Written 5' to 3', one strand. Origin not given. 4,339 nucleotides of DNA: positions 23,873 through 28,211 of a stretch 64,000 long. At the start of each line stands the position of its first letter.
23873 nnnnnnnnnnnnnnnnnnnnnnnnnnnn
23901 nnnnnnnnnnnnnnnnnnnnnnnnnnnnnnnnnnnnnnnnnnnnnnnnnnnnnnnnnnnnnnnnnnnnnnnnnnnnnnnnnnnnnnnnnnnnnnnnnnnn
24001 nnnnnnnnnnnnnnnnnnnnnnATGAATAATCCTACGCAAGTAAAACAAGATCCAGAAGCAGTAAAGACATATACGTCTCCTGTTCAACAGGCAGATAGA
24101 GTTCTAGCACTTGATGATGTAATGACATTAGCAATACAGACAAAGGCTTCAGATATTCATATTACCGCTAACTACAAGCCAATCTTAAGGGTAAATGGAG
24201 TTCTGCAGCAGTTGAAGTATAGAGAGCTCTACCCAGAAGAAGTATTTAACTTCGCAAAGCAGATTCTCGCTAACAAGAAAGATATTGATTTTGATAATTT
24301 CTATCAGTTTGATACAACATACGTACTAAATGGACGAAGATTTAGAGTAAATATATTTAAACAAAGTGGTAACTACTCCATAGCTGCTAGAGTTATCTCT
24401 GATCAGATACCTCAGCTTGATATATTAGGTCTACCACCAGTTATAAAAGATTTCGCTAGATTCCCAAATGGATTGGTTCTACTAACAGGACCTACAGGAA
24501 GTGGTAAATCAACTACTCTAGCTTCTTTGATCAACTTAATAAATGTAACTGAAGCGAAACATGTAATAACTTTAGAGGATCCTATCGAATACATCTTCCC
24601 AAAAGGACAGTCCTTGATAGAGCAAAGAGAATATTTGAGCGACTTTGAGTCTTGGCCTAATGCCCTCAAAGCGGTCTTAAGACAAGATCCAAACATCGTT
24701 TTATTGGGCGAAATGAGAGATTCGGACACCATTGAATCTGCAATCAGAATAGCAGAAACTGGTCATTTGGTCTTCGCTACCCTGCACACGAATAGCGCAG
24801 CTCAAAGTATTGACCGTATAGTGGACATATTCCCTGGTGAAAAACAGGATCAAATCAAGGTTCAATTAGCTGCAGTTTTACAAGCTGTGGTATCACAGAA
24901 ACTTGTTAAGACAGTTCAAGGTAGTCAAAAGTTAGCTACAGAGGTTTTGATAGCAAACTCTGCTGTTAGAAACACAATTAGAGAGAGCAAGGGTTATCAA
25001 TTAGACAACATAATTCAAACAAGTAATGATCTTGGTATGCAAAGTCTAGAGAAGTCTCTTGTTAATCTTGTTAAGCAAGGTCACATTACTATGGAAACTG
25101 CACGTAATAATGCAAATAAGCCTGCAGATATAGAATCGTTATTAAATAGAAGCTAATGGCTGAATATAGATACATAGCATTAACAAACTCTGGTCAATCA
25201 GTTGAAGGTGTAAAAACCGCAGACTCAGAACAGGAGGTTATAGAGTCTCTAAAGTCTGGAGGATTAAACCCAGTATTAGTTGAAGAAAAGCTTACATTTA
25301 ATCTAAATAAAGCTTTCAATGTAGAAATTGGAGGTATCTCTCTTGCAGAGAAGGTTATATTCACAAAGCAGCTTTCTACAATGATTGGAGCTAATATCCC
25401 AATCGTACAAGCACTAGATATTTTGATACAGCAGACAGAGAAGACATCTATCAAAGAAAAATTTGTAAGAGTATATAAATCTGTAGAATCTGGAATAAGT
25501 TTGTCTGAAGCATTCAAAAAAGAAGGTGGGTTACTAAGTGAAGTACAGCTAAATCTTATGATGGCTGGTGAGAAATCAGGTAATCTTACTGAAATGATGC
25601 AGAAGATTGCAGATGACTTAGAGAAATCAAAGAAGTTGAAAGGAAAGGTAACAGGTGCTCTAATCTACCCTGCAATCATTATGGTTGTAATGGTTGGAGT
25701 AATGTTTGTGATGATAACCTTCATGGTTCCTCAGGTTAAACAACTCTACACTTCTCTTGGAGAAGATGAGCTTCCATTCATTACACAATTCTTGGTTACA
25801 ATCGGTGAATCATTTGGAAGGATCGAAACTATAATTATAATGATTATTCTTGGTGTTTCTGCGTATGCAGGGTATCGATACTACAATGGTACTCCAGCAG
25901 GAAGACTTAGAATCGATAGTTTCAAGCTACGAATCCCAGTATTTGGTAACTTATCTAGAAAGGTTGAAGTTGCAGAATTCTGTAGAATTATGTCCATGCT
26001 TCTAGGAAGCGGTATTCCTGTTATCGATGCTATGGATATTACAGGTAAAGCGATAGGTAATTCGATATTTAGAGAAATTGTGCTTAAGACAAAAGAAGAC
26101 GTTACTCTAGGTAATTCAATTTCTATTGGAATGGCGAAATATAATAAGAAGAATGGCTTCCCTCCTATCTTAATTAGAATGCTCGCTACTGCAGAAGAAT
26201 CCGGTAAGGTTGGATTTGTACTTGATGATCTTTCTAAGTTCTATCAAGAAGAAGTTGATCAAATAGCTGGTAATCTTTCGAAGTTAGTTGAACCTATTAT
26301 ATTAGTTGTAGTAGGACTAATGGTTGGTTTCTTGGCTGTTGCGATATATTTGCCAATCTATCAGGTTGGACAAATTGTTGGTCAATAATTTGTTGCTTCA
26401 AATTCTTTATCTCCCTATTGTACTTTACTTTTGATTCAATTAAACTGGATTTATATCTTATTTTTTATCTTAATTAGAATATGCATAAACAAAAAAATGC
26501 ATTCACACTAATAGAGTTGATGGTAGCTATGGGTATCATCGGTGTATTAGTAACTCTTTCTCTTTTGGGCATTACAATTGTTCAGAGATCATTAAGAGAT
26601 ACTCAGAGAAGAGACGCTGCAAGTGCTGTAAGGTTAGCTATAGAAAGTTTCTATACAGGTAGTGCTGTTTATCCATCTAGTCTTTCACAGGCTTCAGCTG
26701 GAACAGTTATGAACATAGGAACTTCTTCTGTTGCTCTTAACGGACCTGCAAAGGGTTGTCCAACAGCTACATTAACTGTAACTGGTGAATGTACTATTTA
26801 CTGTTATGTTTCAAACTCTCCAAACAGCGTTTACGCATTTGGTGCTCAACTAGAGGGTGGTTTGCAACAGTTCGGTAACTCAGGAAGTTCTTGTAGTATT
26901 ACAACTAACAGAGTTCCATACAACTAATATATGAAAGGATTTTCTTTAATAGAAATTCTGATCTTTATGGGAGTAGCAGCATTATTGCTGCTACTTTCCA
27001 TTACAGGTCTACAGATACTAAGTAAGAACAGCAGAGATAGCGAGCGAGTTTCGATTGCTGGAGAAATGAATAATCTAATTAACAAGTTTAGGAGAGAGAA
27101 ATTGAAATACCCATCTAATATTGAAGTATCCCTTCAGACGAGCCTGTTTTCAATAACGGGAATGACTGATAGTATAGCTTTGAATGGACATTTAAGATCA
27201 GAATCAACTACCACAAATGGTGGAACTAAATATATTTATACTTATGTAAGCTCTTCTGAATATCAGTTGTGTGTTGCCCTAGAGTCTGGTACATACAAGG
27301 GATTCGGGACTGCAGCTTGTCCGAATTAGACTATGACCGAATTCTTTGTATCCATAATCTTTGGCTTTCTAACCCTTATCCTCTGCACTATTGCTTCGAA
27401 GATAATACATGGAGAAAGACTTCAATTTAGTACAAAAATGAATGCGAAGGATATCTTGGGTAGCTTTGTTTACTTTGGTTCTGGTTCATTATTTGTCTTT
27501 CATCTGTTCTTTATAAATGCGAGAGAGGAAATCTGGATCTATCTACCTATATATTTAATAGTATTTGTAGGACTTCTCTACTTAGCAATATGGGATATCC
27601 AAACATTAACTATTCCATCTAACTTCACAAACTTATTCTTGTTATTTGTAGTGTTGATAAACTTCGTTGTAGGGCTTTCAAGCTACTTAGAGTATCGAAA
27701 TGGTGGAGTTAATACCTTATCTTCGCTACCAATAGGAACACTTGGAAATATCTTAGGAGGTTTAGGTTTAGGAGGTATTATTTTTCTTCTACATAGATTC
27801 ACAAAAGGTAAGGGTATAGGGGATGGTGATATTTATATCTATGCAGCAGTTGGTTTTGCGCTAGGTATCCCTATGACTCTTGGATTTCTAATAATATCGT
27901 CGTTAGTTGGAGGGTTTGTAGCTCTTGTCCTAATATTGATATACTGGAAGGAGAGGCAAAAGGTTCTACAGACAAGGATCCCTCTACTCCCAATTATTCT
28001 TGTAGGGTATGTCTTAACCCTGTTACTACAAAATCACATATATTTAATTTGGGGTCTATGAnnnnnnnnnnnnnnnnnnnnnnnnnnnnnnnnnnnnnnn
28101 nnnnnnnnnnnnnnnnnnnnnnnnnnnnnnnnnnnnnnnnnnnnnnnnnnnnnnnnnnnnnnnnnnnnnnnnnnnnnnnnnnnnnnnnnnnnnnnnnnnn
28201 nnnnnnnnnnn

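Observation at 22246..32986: Complete secretin-less type IV pilus operon with internal pilD and six pilin-like genes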

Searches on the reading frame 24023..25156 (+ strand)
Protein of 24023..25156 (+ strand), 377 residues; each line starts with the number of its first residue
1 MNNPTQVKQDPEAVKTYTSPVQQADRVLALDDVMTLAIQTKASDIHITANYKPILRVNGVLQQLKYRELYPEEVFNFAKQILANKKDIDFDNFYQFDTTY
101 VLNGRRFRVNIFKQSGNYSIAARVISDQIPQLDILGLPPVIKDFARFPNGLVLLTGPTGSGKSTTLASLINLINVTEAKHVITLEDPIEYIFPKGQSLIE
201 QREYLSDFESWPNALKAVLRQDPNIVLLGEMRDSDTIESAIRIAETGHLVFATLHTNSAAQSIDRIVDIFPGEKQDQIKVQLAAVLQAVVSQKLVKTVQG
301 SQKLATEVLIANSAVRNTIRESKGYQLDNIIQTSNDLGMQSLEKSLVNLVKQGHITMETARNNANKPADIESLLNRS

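Call 4: search_protein_families(library=pfam, proteins=[window:24023-25156:+], max_evalue=0.1)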
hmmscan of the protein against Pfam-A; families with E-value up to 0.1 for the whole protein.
window:24023-25156:+ (377 aa): 21 families
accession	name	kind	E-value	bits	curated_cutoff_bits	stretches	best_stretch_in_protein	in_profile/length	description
PF00437.27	T2SSE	-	2.7e-45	155.1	24.9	1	30-302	12-285/370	Type II/IV secretion system protein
PF13555.12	AAA_29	-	0.00027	21.1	27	1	148-172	21-45/61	P-loop containing region of AAA domain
PF13191.12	AAA_16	-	0.00041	21.3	32.6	1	148-248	24-132/167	AAA ATPase domain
PF13476.12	AAA_23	-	0.00059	21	27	1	147-168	17-38/201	AAA domain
PF13401.12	AAA_22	-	0.00084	20.1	27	1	148-178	4-33/130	AAA domain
PF25199.1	nSTAND_NTPase5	-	0.00093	19.5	34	1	150-193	42-85/145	Novel STAND NTPase 5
PF00005.33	ABC_tran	-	0.0011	20.1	25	1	150-197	12-62/137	ABC transporter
PF01580.24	FtsK_SpoIIIE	-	0.0028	17.6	24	1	139-171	30-61/221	FtsK/SpoIIIE family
PF07728.20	AAA_5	-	0.0033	17.9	22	1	152-256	2-102/139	AAA domain (dynein-related subfamily)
PF13173.12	AAA_14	-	0.006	17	27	1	150-243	3-83/129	AAA domain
PF01935.23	DUF87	-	0.0073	16.9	23.2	1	155-289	29-120/220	Helicase HerA, central domain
PF20720.3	nSTAND3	-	0.011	15.8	27.2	1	149-173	17-41/155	Novel STAND NTPase 3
PF13245.12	AAA_19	-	0.012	16.2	25.1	1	148-197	10-53/134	AAA domain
PF13604.12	AAA_30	-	0.016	15.4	27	1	141-175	10-44/191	AAA domain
PF00448.28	SRP54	-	0.018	15.1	22.7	1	151-183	3-35/196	SRP54-type protein, GTPase domain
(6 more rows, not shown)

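Call 7: find_encoding_contigs(protein=window:24023-25156:+, flank=10000, max_places=6)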
Protein window:24023-25156:+ (377 aa): no gene with exactly this product is on record in the collection.

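Call 8: search_protein_families(library=ncbifam, proteins=[window:24023-25156:+], max_evalue=0.01)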
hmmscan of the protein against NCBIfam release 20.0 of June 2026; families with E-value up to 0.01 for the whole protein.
window:24023-25156:+ (377 aa): 20 families
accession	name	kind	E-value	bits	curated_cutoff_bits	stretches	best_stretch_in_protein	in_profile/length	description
TIGR01420.1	pilT_fam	subfamily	5.4e-125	417.2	319.1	1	30-369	2-343/343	PilT/PilU family type 4a pilus ATPase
TIGR02525.1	plasmid_TraJ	equivalog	6.6e-45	153.7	368.3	1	108-355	103-358/372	plasmid transfer ATPase TraJ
NF007755.0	PRK10436.1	equivalog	3.2e-44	151.4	617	1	16-298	75-358/465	type II secretion system protein GspE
TIGR02533.1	type_II_gspE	equivalog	3e-42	144.9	630.25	1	21-302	104-386/486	type II secretion system ATPase GspE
TIGR02538.1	type_IV_pilB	equivalog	2.2e-40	138.8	675.65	1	18-300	173-457/564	type IV-A pilus assembly ATPase PilB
TIGR02524.1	dot_icm_DotB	equivalog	1.5e-38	132.9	463.3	1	30-328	6-318/358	Dot/Icm type IV secretion system ATPase DotB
NF041000.1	ATPase_ComGA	equivalog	1.7e-37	128.9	300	1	32-296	2-266/267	competence type IV pilus ATPase ComGA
NF053534.1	T4PilAsmATPsTfpB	equivalog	9.5e-36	123.3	850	1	143-304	330-481/584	type IV pilus assembly ATPase TfpB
TIGR02788.1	VirB11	equivalog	2.4e-13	49.8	249.95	1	152-293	147-295/308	P-type DNA transfer ATPase VirB11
NF058587.1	archaellum_moto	equivalog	1.1e-12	47.5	550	1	152-267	278-394/527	archaellum flagellar ATPase motor FlaI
TIGR02782.1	TrbB_P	equivalog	8e-11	41.8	304.55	1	152-291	139-277/303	P-type conjugative transfer ATPase TrbB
NF010425.0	PRK13851.1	equivalog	2.6e-10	39.7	461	1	152-271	165-285/344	type IV secretion system protein VirB11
NF053672.1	bindosome_BasE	exception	1.3e-09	37.4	1000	1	152-289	273-410/512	bindosome assembly system ATPase subunit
TIGR03819.1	heli_sec_ATPase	hypoth_equivalog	1.2e-08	34.6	373.15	1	152-305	181-336/340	TadA family conjugal transfer-associated ATPase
NF010469.0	PRK13894.1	subfamily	4.5e-08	32.8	508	1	152-274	152-272/320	conjugal transfer ATPase TrbB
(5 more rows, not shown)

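Call 41: search_solved_structures(query=window:24023-25156:+, max_evalue=1e-30)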
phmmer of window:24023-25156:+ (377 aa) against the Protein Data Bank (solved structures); distinct sequences matched with E-value up to 1e-30: 11.
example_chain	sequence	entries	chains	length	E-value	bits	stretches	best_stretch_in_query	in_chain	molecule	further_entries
2ewv_A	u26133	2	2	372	2.5e-90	306.2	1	26-374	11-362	twitching motility protein PilT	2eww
2gsz_A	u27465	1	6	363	7.6e-90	304.6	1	32-374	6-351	twitching motility protein PilT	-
6ojx_A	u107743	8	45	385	3.2e-86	292.7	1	28-374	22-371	Twitching motility pilus retraction ATPase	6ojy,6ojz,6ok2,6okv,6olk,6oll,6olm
5zfq_A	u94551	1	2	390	7.5e-85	288.2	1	30-374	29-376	Twitching motility pilus retraction protein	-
3jvu_A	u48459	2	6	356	8.3e-83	281.5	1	32-369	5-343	Twitching mobility protein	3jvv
5fl3_A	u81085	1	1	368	4e-76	259.5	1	30-376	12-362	PILI RETRACTION PROTEIN PILT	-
2eyu_A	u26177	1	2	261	6.3e-73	249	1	128-374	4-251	twitching motility protein PilT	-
9n32_A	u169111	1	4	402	8.4e-63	215.7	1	30-372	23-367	PilU protein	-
10my_A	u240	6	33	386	1.9e-54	188.3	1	38-374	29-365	PilT/PilU family type 4a pilus ATPase | Twitching motility protein PilT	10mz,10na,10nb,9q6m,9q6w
6geb_A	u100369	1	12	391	1.1e-32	116.7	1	33-322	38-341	DotB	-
4pht_A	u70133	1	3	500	4.3e-31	111.5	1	29-298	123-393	General secretory pathway protein E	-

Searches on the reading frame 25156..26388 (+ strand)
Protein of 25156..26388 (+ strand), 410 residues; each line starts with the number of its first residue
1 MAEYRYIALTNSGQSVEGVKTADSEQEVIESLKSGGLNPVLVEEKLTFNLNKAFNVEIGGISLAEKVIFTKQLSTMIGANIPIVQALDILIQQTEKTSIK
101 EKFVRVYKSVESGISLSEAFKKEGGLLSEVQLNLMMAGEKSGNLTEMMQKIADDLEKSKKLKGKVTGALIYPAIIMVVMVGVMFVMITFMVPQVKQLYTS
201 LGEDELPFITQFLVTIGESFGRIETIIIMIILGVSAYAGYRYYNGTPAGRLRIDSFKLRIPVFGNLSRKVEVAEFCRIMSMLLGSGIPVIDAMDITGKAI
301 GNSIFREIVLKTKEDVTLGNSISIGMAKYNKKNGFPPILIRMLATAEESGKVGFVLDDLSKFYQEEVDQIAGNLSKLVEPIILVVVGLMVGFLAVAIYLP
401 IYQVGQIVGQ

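Call 4: search_protein_families(library=pfam, proteins=[window:25156-26388:+], max_evalue=0.1)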
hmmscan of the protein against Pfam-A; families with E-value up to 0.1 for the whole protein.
window:25156-26388:+ (410 aa): 3 families
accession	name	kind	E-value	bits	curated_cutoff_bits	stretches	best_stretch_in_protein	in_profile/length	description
PF00482.28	T2SSF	-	6.8e-59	197.7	25.2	2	69-192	1-125/125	Type II secretion system (T2SS), protein F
PF06979.18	TMEM70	-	0.023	15.1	22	1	158-215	45-101/157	TMEM70/TMEM186/TMEM223 protein family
PF20990.2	DUF2207_C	-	0.077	13.1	33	1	117-251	90-198/247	Predicted membrane protein (DUF2207) C-terminal domain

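Call 8: search_protein_families(library=ncbifam, proteins=[window:25156-26388:+], max_evalue=0.01)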
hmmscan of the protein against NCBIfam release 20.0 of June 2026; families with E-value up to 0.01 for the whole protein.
window:25156-26388:+ (410 aa): 7 families
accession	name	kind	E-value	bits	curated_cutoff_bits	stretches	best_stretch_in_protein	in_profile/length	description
TIGR02120.1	GspF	equivalog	6e-92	308.9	424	1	4-408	1-401/401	type II secretion system inner membrane protein GspF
NF052607.1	T4PiliAsmPilCThrm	equivalog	3e-89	299.9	700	1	1-404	1-400/406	type IV pilus assembly protein PilC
NF052606.1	T4PiliAsmPilCMyx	equivalog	1.3e-78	264.8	700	1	2-406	20-416/419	type IV pilus assembly protein PilC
NF007861.0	PRK10573.1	equivalog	2.8e-70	237.4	401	1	4-409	7-399/401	protein transport protein HofC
NF047826.1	T3SSXpsF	equivalog_domain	3.1e-70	237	650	1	1-409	1-405/405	type II secretion system protein XpsF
NF041012.2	T4P_ComGB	equivalog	1.9e-35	122.8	240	1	66-404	3-330/332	competence type IV pilus assembly protein ComGB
NF045751.1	MPN385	equivalog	0.0083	16.8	120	0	341-397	36-92/105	MPN385 family protein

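Call 21: list_cluster_members(proteins=[P0001, window:25156-26388:+, window:26481-26927:+, window:26931-27329:+, window:27333-28061:+, window:28572-29282:+, window:29760-30692:+, window:30703-31746:+, window:31746-32303:+, window:32303-32986:+])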
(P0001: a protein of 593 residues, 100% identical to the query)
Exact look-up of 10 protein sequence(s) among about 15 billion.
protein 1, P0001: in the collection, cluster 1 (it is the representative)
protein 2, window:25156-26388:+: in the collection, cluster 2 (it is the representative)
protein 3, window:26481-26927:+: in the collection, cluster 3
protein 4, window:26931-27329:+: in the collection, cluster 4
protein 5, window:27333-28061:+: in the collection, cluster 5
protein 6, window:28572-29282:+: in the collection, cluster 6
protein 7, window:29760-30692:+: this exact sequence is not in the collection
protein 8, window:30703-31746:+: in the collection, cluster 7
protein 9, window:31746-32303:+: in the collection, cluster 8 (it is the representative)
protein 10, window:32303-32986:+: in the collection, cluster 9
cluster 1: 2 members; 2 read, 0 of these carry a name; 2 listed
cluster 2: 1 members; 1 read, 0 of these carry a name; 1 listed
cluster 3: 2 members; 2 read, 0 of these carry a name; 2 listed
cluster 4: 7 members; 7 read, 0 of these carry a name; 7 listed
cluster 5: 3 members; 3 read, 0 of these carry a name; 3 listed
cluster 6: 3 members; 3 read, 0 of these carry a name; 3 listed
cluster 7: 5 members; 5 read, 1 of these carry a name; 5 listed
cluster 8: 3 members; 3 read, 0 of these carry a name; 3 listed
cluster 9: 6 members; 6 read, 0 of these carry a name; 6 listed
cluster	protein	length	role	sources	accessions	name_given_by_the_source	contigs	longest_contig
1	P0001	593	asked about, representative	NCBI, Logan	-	-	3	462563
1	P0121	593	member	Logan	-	-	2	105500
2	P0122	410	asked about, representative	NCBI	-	-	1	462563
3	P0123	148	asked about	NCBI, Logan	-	-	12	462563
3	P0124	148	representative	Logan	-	-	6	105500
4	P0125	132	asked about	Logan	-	-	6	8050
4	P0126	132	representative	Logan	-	-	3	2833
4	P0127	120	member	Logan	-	-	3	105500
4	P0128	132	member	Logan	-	-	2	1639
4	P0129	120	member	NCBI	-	-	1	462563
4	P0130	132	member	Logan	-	-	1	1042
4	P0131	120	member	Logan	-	-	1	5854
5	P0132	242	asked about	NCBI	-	-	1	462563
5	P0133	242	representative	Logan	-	-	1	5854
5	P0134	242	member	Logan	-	-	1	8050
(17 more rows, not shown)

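Call 22: find_encoding_contigs(protein=window:25156-26388:+, flank=1000, max_places=2)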
Protein window:25156-26388:+ (410 aa): no gene with exactly this product is on record in the collection.

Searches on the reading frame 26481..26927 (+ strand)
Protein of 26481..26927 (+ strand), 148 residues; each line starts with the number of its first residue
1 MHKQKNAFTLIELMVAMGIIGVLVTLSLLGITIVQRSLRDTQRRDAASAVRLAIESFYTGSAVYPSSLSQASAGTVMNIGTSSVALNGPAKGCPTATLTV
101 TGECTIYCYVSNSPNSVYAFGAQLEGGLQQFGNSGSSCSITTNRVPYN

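Call 4: search_protein_families(library=pfam, proteins=[window:26481-26927:+], max_evalue=0.1)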
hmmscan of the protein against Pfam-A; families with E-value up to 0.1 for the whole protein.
window:26481-26927:+ (148 aa): 1 family
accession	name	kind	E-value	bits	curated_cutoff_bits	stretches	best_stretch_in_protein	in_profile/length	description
PF07963.17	N_methyl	-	1.5e-06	27.9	21.2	1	3-26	2-25/27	Prokaryotic N-terminal methylation motif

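Call 8: search_protein_families(library=ncbifam, proteins=[window:26481-26927:+], max_evalue=0.01)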
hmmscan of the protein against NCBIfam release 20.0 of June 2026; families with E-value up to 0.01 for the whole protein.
window:26481-26927:+ (148 aa): 11 families
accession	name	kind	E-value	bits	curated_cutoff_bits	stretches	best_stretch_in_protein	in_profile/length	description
NF041013.1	T4P_ComGE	equivalog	1.1e-06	28.6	49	1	3-45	1-43/83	competence type IV pilus minor pilin ComGE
TIGR02532.1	IV_pilin_GFxxxE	domain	6.3e-05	22.7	16.3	1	6-26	2-22/24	prepilin-type N-terminal cleavage/methylation domain-containing protein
NF007862.0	PRK10574.1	equivalog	7.3e-05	22.9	138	1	4-41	3-37/145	prepilin peptidase-dependent pilin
TIGR02599.1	TIGR02599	subfamily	0.00037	19.8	256.5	1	7-55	1-50/361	Verru_Chthon cassette protein C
NF040999.1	pilin_ComGC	equivalog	0.00051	20.2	75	1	6-56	2-52/84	competence type IV pilus major pilin ComGC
TIGR01708.2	typeII_sec_gspH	equivalog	0.0012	18.9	80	1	8-40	4-38/169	type II secretion system minor pseudopilin GspH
NF041775.1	typeIV_PilA_Myxo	equivalog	0.0015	18.6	400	1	5-64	10-69/214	type IV pilin protein PilA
NF038304.1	EPS_HpsC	equivalog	0.0021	17.7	200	1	3-47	18-58/318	hormogonium polysaccharide secretion pseudopilin HpsC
TIGR02596.1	TIGR02596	subfamily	0.0024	18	70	1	8-37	1-30/196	Verru_Chthon cassette protein D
TIGR01710.1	typeII_sec_gspG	equivalog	0.0033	17.5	88.85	1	7-67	2-62/134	type II secretion system major pseudopilin GspG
NF007800.0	PRK10506.1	equivalog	0.0041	17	158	1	2-39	5-42/163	prepilin peptidase-dependent protein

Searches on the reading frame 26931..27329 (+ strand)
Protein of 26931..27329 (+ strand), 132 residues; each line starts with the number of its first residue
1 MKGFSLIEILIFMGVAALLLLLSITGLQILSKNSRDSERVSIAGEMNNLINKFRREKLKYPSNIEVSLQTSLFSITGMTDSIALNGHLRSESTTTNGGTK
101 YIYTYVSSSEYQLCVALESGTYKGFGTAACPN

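Call 4: search_protein_families(library=pfam, proteins=[window:26931-27329:+], max_evalue=0.1)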
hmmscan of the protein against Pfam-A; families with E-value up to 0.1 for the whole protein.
window:26931-27329:+ (132 aa): 1 family
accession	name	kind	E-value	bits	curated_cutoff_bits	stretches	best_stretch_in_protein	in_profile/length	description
PF07963.17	N_methyl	-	0.013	15.5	21.2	1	2-22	5-25/27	Prokaryotic N-terminal methylation motif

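Call 8: search_protein_families(library=ncbifam, proteins=[window:26931-27329:+], max_evalue=0.01)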
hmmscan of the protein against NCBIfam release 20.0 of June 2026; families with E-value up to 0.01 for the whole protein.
window:26931-27329:+ (132 aa): 4 families
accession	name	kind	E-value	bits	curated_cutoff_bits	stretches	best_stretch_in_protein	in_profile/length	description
TIGR01710.1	typeII_sec_gspG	equivalog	0.003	17.6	88.85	1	2-64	1-63/134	type II secretion system major pseudopilin GspG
NF038303.1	EPS_HpsB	equivalog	0.0037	17.3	150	1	2-81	3-83/211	hormogonium polysaccharide secretion pseudopilin HpsB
NF007848.0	PRK10557.1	equivalog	0.0044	16.3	120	1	2-39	11-48/192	prepilin peptidase-dependent protein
NF040999.1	pilin_ComGC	equivalog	0.0052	17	75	1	2-33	2-33/84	competence type IV pilus major pilin ComGC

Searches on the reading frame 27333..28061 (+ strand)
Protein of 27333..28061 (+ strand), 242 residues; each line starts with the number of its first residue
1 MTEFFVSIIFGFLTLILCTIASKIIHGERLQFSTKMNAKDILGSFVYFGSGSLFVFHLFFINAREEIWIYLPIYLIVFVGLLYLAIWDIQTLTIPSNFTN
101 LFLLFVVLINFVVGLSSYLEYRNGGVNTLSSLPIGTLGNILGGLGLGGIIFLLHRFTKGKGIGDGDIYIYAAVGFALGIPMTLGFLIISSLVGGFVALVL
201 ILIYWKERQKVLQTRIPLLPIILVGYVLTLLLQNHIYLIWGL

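Call 4: search_protein_families(library=pfam, proteins=[window:27333-28061:+], max_evalue=0.1)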
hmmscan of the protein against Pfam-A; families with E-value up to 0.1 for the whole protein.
window:27333-28061:+ (242 aa): 1 family
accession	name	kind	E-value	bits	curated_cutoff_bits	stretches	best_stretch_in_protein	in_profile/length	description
PF01478.23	Peptidase_A24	-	1e-09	39.2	26.5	1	75-198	1-104/104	Type IV leader peptidase family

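Call 8: search_protein_families(library=ncbifam, proteins=[window:27333-28061:+], max_evalue=0.01)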
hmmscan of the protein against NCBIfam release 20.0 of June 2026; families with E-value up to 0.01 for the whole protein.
window:27333-28061:+ (242 aa): 0 families
